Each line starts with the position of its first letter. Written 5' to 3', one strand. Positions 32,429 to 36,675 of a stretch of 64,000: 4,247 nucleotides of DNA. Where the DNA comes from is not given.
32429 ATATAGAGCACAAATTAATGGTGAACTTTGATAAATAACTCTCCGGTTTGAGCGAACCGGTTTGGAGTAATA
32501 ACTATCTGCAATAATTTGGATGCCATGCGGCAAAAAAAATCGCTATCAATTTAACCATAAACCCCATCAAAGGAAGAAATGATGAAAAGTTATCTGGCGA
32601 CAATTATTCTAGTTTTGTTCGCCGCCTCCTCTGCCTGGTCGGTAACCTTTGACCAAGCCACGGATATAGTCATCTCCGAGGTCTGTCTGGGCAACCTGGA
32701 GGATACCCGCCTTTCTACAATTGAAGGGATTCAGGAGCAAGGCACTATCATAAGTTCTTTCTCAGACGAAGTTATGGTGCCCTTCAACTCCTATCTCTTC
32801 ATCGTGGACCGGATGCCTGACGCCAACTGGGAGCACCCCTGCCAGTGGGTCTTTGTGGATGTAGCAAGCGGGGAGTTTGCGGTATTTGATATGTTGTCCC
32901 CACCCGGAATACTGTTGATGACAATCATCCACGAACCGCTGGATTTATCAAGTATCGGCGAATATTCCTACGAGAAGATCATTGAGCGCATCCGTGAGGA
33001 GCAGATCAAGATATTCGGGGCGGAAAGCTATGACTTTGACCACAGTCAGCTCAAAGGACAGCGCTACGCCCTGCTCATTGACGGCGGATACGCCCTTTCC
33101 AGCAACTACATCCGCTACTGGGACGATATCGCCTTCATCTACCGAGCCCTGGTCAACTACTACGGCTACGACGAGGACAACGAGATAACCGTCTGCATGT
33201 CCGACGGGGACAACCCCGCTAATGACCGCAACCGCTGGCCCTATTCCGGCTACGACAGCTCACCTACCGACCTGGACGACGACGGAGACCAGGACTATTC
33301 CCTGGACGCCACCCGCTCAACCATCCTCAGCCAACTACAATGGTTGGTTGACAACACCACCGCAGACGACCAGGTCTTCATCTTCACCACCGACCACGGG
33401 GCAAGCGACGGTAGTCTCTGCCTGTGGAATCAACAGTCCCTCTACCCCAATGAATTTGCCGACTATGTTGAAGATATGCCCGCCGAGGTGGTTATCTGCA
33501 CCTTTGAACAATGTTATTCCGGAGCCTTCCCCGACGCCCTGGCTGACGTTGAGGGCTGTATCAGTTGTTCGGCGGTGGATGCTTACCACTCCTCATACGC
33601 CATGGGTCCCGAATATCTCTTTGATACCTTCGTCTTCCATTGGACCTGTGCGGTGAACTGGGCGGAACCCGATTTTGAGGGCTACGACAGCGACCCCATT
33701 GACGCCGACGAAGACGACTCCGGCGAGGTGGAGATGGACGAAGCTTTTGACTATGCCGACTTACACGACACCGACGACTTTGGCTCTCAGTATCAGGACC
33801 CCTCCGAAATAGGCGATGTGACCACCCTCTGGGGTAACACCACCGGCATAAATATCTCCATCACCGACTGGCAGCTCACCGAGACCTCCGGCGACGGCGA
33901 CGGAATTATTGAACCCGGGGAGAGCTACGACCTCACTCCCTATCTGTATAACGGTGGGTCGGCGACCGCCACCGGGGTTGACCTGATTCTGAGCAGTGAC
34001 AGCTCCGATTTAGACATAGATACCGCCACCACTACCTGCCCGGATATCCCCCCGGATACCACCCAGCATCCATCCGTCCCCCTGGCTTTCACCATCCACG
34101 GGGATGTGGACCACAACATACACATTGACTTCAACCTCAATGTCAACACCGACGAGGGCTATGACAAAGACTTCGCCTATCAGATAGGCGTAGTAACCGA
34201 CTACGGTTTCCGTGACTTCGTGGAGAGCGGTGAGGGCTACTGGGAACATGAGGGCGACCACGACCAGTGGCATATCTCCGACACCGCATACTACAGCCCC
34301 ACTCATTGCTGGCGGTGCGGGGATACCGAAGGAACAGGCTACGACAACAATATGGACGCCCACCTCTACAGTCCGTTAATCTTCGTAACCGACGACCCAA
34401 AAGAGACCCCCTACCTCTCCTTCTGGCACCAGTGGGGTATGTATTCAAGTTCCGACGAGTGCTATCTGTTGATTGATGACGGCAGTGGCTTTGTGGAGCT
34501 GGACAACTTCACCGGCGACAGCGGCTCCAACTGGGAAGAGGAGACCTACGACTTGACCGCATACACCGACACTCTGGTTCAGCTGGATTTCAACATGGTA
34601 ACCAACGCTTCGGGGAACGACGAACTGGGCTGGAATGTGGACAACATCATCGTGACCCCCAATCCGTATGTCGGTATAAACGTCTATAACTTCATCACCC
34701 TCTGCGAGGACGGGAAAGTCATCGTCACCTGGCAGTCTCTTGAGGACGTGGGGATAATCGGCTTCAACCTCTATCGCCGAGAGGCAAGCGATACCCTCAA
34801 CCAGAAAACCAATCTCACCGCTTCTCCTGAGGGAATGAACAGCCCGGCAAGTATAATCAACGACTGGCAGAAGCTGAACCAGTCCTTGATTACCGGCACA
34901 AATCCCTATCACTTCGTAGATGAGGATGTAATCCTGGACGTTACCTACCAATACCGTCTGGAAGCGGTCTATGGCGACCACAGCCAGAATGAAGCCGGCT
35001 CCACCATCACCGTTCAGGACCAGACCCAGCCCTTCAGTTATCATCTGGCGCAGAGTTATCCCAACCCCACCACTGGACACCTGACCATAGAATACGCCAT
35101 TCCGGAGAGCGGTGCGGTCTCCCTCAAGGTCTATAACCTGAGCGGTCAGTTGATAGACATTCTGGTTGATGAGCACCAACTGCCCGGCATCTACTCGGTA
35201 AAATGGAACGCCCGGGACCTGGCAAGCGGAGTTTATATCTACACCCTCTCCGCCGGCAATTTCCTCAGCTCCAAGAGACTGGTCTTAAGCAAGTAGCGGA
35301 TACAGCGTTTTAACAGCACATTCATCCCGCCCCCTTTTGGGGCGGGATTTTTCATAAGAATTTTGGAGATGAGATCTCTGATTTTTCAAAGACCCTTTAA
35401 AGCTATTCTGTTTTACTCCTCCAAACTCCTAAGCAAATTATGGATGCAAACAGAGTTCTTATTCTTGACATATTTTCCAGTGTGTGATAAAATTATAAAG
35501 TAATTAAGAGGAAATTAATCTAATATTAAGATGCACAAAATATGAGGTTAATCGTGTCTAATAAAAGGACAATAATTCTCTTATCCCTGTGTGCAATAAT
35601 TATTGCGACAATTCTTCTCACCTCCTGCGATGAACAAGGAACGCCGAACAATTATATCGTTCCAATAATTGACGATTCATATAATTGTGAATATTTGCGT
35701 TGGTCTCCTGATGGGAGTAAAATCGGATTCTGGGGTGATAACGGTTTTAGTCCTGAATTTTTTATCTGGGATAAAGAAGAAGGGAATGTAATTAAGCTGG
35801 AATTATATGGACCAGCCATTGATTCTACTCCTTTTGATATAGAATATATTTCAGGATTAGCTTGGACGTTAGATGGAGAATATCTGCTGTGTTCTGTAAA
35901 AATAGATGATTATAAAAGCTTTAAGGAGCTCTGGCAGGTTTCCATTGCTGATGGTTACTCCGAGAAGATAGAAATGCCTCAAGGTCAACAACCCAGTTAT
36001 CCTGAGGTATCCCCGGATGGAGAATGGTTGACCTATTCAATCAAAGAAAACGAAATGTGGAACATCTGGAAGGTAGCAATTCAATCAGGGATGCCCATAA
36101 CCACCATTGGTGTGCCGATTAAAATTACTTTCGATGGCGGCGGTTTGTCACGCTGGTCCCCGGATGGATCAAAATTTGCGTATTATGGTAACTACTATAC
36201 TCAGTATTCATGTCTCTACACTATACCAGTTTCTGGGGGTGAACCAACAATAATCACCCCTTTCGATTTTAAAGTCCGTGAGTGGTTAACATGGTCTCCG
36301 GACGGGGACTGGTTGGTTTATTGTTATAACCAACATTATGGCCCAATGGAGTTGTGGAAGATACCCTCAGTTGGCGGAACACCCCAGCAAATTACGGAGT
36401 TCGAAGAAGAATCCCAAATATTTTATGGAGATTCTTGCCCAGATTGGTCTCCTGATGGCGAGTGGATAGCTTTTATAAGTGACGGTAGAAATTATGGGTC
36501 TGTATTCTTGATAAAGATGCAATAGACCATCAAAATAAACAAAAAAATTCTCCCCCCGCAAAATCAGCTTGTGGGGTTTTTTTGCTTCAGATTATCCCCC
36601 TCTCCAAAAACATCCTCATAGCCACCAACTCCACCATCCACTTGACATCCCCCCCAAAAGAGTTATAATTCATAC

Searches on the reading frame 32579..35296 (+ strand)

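Call 26: search_protein_families(library=pfam, proteins=[window:32579-35296:+], max_evalue=0.001)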
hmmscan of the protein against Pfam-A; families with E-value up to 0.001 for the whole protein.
window:32579-35296:+ (905 aa): 2 families
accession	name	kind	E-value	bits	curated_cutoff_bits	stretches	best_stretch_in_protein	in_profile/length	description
PF01650.23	Peptidase_C13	-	3.4e-12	46.9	22.8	1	163-355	2-209/258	Peptidase C13 family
PF18962.6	Por_Secre_tail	-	7.2e-10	39.5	27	1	827-902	2-74/75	Secretion system C-terminal sorting domain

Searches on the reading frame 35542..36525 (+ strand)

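Call 26: search_protein_families(library=pfam, proteins=[window:35542-36525:+], max_evalue=0.001)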
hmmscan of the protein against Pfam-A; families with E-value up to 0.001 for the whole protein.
window:35542-36525:+ (327 aa): 4 families
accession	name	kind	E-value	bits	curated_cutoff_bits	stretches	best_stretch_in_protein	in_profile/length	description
PF07676.18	PD40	-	1.7e-18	66.5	20.9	2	297-319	11-32/38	WD40-like Beta Propeller Repeat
PF00930.27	DPPIV_N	-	2e-09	37.1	22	0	245-312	44-118/354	Dipeptidyl peptidase IV (DPP IV) N-terminal region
PF25174.1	Beta-prop_THOC3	-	5e-05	22.9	305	0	104-310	6-187/272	THOC3 beta-propeller domain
PF00400.38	WD40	-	0.00035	21.4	27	0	249-259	17-27/39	WD domain, G-beta repeat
